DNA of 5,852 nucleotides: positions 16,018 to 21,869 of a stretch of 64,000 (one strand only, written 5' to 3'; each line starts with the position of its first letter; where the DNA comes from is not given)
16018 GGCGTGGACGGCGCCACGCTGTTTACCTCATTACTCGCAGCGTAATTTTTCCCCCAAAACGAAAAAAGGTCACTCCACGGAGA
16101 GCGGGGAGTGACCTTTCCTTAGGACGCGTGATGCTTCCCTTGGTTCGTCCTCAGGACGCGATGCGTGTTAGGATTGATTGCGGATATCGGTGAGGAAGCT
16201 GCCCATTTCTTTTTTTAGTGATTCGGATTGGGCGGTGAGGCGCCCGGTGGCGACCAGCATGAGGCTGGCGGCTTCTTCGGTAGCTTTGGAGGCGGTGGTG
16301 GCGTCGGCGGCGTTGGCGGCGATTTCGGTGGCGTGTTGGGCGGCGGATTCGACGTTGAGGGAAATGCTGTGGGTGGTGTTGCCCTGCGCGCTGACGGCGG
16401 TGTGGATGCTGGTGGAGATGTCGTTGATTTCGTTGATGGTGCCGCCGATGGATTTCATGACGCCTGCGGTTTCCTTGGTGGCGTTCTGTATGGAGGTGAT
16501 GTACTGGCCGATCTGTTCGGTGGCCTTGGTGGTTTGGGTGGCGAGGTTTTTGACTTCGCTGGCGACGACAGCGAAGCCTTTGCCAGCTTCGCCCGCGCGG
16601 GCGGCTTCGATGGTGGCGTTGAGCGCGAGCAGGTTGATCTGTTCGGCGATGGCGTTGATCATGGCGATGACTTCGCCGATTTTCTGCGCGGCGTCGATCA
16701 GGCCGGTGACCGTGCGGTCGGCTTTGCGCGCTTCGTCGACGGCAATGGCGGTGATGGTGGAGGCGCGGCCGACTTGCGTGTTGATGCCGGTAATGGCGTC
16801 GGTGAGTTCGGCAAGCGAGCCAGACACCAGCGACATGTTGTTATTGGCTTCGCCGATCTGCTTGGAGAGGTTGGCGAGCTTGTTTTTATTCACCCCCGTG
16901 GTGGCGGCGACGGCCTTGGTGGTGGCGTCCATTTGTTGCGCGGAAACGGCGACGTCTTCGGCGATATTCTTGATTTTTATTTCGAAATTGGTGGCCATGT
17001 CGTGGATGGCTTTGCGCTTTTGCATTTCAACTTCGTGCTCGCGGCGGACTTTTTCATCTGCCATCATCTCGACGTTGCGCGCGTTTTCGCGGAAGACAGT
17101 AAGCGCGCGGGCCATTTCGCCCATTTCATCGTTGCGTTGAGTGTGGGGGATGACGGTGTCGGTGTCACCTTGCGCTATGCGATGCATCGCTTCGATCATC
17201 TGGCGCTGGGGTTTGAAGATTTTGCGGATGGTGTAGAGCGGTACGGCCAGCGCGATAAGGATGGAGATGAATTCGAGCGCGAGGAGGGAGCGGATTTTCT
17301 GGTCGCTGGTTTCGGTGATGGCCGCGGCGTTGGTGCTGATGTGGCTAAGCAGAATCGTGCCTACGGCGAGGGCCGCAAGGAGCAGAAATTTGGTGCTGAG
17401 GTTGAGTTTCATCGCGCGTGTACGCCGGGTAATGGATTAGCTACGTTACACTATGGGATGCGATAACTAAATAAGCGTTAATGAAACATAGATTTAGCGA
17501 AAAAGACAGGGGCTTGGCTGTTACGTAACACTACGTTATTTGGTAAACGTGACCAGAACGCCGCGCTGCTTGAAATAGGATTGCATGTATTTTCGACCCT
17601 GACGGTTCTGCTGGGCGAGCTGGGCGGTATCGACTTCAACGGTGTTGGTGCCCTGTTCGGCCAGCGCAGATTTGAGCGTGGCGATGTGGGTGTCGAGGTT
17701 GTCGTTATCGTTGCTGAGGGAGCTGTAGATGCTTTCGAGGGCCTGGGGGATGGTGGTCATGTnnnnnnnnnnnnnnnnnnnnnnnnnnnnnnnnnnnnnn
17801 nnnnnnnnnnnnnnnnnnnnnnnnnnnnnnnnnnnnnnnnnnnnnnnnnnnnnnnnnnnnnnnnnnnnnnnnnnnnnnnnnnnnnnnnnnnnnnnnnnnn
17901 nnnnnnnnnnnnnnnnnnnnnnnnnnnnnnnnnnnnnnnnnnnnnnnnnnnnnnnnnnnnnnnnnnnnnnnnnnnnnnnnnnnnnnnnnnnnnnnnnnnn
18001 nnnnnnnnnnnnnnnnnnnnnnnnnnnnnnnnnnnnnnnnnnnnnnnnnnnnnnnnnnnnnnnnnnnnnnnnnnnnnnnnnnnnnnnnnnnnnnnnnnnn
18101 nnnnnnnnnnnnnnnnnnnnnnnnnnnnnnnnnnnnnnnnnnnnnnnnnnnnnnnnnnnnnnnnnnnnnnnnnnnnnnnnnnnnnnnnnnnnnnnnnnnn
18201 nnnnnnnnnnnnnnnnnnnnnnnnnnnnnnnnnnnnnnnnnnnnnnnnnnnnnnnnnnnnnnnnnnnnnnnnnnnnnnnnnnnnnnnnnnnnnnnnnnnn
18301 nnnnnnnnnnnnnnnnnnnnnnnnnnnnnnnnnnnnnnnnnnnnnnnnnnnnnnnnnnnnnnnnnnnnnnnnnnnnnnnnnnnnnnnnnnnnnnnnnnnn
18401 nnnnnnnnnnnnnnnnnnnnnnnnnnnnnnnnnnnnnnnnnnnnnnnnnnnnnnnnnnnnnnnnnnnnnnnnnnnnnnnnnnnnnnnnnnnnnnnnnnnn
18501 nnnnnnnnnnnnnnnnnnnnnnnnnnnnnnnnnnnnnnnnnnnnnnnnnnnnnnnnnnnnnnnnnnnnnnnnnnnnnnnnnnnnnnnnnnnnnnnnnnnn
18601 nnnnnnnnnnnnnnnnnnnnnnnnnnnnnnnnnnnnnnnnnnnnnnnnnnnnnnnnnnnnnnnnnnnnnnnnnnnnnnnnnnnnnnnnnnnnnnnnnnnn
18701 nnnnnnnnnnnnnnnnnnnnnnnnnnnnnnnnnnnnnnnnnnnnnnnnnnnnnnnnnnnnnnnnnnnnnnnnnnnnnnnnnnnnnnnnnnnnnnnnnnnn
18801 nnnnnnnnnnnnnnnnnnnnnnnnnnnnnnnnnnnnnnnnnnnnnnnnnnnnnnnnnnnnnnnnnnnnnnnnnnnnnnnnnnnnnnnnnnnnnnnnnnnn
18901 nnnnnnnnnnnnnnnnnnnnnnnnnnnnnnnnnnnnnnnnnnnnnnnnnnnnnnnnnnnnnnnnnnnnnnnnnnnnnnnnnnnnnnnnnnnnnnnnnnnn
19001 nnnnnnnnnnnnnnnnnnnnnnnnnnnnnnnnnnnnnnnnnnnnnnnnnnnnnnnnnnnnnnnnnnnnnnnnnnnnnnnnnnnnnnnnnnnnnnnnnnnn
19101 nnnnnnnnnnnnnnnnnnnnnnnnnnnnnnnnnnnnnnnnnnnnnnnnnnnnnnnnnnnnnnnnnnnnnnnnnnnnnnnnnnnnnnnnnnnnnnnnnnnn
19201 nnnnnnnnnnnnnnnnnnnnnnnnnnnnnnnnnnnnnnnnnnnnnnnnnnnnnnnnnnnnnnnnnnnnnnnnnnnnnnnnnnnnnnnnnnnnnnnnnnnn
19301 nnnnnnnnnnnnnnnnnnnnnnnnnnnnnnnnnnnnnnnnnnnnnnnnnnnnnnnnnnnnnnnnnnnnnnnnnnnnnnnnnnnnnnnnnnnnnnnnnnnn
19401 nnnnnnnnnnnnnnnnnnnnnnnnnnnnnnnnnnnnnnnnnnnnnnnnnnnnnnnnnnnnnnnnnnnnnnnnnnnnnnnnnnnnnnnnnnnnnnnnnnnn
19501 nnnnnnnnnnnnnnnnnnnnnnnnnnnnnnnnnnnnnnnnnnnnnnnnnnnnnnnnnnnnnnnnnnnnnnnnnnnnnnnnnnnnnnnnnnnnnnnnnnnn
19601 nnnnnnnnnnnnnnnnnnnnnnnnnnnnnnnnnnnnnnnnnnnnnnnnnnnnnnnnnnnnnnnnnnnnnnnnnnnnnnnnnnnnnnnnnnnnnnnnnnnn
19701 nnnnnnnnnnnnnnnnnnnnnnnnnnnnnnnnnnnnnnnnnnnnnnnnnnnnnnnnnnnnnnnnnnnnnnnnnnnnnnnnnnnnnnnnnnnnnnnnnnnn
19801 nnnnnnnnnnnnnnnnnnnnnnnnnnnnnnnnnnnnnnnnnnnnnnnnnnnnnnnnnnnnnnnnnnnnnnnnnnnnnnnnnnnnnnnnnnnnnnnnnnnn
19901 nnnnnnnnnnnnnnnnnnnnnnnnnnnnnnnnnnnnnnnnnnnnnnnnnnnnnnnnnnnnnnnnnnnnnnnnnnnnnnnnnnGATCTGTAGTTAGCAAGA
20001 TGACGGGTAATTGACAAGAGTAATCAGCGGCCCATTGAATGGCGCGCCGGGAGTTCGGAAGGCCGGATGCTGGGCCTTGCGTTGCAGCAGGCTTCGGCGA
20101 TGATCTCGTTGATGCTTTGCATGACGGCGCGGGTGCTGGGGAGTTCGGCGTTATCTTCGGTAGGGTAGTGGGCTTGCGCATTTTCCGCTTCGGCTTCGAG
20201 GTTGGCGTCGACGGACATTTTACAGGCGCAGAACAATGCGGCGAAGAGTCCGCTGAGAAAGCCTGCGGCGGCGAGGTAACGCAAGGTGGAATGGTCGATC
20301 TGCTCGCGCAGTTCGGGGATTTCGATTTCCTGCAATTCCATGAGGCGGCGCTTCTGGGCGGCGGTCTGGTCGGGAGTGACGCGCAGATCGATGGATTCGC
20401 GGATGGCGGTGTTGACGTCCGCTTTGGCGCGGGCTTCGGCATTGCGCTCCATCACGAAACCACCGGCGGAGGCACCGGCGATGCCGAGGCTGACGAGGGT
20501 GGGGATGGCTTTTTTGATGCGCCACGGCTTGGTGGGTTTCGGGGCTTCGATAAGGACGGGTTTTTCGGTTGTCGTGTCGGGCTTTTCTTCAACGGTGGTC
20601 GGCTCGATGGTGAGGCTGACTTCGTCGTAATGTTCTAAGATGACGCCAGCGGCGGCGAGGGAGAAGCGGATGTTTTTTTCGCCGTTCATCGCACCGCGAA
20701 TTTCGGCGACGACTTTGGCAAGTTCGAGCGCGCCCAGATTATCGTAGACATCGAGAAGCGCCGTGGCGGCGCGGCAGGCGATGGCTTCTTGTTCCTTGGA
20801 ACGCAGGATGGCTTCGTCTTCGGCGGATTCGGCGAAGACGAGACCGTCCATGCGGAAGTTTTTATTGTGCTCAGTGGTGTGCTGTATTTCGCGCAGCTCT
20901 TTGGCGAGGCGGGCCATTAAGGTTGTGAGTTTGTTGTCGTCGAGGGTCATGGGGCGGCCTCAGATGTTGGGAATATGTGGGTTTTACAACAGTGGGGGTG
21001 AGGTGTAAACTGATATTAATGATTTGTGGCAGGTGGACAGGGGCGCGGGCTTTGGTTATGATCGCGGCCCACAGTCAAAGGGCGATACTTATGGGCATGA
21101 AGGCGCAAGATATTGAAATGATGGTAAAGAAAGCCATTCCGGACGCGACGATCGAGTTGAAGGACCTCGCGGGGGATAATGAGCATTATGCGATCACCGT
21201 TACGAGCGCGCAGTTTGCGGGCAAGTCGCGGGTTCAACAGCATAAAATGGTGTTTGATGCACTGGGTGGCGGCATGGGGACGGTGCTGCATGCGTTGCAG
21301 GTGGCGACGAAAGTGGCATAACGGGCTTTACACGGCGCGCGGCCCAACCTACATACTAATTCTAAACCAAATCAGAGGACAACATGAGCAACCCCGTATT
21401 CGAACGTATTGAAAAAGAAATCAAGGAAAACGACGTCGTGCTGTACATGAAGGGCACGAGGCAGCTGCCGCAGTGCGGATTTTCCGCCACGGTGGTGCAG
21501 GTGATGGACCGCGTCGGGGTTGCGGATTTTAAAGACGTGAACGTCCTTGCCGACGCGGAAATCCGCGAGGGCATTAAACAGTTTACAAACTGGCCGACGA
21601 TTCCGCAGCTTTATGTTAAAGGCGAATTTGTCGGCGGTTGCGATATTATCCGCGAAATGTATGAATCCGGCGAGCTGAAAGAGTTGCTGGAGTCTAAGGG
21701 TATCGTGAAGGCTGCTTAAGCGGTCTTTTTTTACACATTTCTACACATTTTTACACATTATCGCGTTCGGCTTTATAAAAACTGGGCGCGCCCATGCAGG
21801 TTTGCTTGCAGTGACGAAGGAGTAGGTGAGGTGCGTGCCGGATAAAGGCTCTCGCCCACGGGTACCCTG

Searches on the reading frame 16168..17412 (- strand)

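Call 13: search_protein_families(library=pfam, proteins=[window:16168-17412:-], max_evalue=0.001)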
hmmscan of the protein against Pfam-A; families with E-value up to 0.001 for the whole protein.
window:16168-17412:- (414 aa): 4 families
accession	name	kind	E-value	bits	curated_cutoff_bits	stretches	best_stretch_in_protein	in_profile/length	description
PF00015.26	MCPsignal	-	2.5e-28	99.5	34.6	1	233-381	23-164/172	Methyl-accepting chemotaxis protein (MCP) signalling domain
PF00672.30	HAMP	-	1.2e-10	42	25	1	62-112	3-52/53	HAMP domain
PF10498.14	IFT57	-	0.00079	18.9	40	0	282-377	240-335/360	Intra-flagellar transport protein 57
PF06103.16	DUF948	-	0.00098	19.7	37.2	0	188-253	23-88/89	Bacterial protein of unknown function (DUF948)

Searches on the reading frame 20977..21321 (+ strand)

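Call 13: search_protein_families(library=pfam, proteins=[window:20977-21321:+], max_evalue=0.001)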
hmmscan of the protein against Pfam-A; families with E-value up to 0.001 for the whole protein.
window:20977-21321:+ (114 aa): 1 family
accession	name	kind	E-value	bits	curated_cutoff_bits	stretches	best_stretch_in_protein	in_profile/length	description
PF01722.23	BolA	-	6.8e-13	49.2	25.7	1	66-112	26-72/76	BolA-like protein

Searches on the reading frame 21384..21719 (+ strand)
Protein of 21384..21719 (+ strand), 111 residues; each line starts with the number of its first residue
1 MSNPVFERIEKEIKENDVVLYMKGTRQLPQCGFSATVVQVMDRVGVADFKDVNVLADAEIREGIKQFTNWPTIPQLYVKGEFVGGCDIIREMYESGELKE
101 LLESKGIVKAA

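Call 13: search_protein_families(library=pfam, proteins=[window:21384-21719:+], max_evalue=0.001)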
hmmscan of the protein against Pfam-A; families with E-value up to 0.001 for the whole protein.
window:21384-21719:+ (111 aa): 1 family
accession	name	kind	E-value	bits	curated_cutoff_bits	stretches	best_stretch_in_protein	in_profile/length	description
PF00462.30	Glutaredoxin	-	4.7e-20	72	22.9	1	18-83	1-60/60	Glutaredoxin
